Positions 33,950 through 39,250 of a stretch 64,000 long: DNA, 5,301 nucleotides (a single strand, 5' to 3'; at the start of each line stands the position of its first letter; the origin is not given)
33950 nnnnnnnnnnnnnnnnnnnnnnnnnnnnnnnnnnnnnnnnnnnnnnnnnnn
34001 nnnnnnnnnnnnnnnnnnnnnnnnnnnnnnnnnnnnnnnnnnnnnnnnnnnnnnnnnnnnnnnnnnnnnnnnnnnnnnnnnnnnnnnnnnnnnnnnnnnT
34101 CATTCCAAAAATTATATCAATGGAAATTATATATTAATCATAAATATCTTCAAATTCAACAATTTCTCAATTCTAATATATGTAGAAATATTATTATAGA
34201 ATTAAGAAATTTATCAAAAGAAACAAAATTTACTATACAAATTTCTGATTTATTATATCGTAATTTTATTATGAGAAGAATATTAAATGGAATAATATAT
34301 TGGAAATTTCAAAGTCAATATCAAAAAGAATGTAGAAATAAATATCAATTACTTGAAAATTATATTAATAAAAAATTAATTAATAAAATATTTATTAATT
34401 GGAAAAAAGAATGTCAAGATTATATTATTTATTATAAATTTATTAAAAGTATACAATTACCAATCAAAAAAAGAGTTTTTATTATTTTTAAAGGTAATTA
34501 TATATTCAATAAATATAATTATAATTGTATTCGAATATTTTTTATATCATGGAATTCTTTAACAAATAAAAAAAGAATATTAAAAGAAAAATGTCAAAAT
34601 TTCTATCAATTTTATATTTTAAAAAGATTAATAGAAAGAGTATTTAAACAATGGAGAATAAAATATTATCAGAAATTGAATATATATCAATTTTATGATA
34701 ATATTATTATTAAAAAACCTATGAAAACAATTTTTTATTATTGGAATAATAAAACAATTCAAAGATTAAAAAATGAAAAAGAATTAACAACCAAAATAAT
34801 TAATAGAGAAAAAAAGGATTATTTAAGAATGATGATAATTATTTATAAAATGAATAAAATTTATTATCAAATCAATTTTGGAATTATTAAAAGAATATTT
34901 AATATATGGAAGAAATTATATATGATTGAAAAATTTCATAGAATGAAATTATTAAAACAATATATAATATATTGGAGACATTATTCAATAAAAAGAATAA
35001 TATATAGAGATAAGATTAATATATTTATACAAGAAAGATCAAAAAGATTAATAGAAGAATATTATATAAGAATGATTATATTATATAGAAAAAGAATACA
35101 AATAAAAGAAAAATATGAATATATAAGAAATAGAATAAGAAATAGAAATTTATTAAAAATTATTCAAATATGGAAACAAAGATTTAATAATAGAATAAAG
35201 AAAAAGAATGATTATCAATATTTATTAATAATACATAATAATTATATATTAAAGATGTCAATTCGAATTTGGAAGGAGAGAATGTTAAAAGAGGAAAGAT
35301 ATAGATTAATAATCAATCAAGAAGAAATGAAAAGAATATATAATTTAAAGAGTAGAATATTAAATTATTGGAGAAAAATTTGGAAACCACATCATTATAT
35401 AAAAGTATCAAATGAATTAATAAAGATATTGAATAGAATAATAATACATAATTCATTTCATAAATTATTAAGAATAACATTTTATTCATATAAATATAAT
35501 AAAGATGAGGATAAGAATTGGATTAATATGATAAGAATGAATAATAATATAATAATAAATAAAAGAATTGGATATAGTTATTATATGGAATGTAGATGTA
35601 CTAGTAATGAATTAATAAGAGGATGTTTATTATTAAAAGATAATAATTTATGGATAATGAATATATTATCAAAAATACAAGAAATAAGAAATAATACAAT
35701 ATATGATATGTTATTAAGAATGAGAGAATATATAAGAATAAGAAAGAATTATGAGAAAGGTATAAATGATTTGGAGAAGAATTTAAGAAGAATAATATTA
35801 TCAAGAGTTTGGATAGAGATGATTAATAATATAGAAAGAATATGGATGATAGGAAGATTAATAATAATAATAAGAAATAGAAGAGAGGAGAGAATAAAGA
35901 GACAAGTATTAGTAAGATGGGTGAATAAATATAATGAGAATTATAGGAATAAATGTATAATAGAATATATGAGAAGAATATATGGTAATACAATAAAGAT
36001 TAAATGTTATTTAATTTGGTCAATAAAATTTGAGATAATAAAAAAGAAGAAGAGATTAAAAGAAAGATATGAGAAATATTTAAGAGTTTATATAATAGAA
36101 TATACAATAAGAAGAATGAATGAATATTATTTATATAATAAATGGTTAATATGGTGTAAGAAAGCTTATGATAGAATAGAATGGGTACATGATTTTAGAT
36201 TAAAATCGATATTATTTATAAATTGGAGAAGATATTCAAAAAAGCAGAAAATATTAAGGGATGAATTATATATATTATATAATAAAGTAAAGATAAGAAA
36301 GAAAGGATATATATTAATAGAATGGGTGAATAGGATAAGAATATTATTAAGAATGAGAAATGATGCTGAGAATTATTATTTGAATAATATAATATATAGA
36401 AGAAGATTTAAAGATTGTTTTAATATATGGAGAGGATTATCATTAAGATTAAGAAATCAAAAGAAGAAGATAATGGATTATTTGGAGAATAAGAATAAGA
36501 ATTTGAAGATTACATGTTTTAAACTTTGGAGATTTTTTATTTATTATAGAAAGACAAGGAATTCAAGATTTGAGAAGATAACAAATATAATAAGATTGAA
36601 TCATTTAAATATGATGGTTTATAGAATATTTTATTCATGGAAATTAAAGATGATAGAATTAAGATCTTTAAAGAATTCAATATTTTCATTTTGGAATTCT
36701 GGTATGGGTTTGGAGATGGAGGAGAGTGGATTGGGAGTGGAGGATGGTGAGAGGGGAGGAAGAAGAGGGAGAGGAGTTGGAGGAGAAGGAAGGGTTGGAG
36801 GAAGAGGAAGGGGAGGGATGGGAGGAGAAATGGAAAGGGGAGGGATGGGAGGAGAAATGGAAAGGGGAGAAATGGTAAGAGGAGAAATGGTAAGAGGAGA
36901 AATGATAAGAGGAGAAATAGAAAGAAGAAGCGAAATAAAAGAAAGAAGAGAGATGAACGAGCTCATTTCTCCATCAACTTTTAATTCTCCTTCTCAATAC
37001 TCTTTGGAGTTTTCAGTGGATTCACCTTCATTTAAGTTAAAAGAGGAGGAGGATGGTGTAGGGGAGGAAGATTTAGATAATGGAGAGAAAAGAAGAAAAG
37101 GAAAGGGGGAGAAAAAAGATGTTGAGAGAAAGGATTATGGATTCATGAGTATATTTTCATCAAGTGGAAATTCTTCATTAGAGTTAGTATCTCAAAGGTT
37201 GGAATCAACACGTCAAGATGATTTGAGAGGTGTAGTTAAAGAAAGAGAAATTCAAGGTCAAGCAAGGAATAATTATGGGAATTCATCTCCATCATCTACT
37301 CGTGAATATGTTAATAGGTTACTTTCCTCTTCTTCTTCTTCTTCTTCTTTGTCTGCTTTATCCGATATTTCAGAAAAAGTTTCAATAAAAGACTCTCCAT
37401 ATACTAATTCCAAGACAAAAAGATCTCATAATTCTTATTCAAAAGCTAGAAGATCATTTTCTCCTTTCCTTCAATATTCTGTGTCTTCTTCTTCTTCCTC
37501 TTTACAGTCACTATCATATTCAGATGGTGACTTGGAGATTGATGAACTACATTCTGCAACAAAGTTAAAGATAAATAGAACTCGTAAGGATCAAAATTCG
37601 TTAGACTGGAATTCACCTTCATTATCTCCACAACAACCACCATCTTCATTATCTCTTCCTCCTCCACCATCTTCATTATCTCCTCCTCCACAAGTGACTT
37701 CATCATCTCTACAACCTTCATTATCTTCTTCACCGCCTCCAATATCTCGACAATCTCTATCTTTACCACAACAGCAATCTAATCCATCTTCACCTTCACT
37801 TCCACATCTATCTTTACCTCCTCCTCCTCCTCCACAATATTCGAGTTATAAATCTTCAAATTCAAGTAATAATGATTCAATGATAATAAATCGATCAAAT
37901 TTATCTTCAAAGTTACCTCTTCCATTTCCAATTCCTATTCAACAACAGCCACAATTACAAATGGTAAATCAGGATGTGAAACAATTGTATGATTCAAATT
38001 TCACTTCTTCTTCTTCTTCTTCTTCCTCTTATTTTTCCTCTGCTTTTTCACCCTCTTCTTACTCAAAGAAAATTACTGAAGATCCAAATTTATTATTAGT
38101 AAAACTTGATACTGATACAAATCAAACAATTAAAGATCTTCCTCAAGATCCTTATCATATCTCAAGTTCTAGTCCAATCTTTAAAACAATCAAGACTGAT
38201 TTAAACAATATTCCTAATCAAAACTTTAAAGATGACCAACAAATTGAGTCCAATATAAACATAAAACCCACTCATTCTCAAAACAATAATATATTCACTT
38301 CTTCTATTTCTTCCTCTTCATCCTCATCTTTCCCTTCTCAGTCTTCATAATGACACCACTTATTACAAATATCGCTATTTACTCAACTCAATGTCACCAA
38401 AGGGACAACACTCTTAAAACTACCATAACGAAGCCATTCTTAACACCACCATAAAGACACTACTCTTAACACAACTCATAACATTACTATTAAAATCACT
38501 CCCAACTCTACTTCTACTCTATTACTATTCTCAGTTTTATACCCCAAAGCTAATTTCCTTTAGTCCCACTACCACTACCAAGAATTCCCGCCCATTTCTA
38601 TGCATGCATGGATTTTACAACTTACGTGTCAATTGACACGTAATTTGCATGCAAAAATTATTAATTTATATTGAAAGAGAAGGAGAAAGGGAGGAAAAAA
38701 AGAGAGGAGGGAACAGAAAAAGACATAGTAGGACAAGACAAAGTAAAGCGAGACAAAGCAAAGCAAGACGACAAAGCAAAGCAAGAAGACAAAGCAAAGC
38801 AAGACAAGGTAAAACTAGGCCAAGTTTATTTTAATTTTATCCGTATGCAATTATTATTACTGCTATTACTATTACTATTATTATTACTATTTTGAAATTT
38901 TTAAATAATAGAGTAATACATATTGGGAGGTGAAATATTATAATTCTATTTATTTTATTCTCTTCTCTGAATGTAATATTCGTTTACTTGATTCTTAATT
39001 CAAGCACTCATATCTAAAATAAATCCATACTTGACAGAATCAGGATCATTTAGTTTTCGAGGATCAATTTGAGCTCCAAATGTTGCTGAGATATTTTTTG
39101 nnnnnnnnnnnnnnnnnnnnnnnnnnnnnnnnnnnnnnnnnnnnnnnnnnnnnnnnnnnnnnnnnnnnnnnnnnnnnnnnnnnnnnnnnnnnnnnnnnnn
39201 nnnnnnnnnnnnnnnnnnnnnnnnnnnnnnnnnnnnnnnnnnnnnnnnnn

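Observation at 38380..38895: Unexplained locus between two convergent genes: CA-skewed tract, dense promoter-like module with a 22-bp palindrome, then a repeat-containing small ORF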

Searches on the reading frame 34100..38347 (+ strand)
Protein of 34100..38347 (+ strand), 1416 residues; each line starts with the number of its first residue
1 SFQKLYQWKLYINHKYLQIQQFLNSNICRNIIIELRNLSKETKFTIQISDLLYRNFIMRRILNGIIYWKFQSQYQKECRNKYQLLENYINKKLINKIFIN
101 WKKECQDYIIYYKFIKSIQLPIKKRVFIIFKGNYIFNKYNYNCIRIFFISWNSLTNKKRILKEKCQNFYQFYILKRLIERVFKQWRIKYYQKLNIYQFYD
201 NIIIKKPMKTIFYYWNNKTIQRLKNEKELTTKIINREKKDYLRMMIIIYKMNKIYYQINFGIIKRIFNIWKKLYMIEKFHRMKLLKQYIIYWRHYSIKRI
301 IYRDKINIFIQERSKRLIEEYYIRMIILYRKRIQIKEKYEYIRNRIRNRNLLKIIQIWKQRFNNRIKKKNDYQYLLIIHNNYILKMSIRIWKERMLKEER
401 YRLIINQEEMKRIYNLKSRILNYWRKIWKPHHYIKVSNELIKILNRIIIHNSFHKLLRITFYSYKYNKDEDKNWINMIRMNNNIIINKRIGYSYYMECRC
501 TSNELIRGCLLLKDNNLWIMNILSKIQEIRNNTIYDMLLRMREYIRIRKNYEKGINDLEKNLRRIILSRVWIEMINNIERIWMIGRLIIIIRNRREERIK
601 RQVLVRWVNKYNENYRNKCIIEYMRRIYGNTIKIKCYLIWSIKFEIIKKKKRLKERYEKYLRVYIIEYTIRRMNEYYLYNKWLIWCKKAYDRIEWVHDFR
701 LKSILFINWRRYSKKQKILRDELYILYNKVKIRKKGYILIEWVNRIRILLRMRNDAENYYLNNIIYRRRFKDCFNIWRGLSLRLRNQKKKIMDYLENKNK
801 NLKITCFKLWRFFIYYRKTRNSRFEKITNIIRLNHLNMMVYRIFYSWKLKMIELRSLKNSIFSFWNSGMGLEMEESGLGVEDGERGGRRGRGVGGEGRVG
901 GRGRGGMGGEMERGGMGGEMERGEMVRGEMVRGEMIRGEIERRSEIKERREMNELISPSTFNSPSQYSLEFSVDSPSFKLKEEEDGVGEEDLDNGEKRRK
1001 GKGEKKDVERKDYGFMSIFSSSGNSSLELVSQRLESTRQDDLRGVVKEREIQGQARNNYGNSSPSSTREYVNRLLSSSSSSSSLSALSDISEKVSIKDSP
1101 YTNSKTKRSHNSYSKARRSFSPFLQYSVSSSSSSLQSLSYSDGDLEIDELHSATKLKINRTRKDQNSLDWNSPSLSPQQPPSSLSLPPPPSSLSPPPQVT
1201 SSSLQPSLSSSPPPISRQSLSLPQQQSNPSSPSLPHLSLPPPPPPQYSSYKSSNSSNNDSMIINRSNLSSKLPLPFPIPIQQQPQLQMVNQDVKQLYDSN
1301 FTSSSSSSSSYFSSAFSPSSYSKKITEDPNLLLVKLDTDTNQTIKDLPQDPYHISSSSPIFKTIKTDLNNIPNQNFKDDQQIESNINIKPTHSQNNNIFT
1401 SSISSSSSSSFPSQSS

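Call 8: search_protein_families(library=pfam, proteins=[window:34100-38347:+], max_evalue=0.01)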
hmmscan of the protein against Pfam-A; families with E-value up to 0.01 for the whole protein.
window:34100-38347:+ (1416 aa): 0 families

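Call 78: search_protein_families(library=pfam, proteins=[window:34271-38347:+], max_evalue=1)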
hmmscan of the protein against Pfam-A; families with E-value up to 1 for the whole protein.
window:34271-38347:+ (1359 aa): 0 families

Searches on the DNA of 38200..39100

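Call 5: search_rna_families(source=window, start=38200, end=39100, threshold=evalue, max_evalue=10)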
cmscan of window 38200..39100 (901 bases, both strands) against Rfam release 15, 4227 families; matches with E-value up to 10: 4.
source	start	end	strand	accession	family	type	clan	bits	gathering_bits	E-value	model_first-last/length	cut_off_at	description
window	38907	39007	-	RF02644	Spy490380c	Gene; sRNA;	-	21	65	7.7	1-96/96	no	S. pyogenes small RNA Spy490380c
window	38613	38692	-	RF02059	STnc50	Gene; sRNA;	-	18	55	4.3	1-84/84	no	Salmonella enterica sRNA STnc40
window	38917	38975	+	RF02095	mir-2985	Gene; miRNA;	-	15.4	68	7.3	1-71/71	no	mir-2985 microRNA precursor family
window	38306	38328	-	RF01306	sR52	Gene; snRNA; snoRNA; CD-box;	-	15.2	50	1.8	1-60/60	no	Small nucleolar RNA sR52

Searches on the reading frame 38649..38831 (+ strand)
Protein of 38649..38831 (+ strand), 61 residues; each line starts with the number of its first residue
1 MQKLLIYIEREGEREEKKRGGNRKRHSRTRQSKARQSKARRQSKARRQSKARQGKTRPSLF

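Call 46: find_encoding_contigs(protein=window:38649-38831:+, flank=10000, max_places=10)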
Protein window:38649-38831:+ (61 aa): 24 contigs read that carry it; 7 places shown.
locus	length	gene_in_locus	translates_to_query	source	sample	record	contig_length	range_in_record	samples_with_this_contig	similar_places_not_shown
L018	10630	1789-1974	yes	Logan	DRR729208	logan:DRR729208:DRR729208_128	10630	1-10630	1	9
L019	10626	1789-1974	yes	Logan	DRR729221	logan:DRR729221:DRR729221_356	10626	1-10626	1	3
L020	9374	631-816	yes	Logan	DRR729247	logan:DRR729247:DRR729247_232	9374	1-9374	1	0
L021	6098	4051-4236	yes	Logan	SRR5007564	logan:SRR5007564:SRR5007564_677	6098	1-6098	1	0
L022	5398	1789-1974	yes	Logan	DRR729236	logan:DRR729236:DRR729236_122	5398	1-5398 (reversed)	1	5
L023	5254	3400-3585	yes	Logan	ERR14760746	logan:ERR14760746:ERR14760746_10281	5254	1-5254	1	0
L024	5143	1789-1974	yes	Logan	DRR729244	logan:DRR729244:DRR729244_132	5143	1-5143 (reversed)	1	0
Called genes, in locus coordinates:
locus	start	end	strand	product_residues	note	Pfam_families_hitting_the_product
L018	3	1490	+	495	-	?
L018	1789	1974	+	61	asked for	-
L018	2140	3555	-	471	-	-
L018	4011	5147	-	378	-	-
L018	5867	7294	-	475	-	-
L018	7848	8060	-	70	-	-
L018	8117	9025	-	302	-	PF07106:WHD_TBPIP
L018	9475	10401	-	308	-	PF00153:Mito_carr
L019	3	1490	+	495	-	?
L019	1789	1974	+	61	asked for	-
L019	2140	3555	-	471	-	-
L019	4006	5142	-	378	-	-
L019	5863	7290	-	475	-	-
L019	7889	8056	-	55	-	-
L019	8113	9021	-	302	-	PF07106:WHD_TBPIP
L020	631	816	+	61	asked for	-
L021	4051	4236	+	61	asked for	-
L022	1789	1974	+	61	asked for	-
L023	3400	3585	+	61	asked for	-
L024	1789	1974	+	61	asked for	-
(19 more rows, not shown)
